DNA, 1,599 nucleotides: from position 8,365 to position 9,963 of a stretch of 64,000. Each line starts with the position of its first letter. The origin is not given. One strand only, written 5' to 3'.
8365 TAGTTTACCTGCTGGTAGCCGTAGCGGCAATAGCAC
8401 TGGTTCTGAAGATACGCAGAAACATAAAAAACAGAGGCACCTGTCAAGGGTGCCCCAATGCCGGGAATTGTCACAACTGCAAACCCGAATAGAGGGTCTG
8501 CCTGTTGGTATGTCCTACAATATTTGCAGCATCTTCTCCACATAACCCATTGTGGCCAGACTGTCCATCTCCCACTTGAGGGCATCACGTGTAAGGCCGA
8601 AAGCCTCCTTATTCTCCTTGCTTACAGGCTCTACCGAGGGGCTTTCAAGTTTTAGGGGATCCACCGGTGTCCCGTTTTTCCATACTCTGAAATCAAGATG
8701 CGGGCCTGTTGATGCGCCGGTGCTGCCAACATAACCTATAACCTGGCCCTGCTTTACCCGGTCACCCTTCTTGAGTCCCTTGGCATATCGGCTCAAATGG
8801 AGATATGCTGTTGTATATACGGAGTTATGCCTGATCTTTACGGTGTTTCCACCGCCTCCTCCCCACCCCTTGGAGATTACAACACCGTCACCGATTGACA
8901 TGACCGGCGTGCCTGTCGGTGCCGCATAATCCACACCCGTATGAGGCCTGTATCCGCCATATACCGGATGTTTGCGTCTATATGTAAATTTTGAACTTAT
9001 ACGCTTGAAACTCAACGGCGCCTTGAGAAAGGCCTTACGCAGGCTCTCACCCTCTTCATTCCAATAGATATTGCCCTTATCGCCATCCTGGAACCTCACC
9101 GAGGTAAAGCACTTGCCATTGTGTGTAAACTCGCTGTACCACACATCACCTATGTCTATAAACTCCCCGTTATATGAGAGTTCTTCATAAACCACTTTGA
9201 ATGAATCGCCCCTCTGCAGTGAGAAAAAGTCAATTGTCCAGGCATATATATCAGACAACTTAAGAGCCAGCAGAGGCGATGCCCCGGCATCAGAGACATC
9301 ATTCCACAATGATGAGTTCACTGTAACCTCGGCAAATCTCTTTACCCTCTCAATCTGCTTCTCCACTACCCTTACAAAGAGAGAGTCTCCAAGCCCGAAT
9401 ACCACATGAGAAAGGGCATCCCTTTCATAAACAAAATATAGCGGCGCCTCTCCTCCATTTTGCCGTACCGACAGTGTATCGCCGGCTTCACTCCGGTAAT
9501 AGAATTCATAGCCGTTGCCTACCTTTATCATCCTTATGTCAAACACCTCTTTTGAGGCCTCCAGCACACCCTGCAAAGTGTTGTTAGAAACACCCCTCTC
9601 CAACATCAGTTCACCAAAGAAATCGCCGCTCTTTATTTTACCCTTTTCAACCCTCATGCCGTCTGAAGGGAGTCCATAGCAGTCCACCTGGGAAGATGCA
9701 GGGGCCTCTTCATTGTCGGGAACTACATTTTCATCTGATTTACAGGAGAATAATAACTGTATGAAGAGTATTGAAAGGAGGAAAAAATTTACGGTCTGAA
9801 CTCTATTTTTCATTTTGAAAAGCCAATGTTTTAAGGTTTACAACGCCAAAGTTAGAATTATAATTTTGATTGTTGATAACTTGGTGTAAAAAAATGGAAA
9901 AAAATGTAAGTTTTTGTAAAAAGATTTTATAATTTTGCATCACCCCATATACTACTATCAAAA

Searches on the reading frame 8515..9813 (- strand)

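Call 60: search_protein_families(library=pfam, proteins=[window:8515-9813:-], max_evalue=0.001)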
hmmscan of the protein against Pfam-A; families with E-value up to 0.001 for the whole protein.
window:8515-9813:- (432 aa): 2 families
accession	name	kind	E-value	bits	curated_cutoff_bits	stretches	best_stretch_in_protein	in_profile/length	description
PF01551.29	Peptidase_M23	-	4.4e-35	120.2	28.7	1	290-386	2-96/96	Peptidase family M23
PF19425.4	Csd3_N2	-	2.9e-07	30.9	27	1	162-276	10-120/122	Csd3 second domain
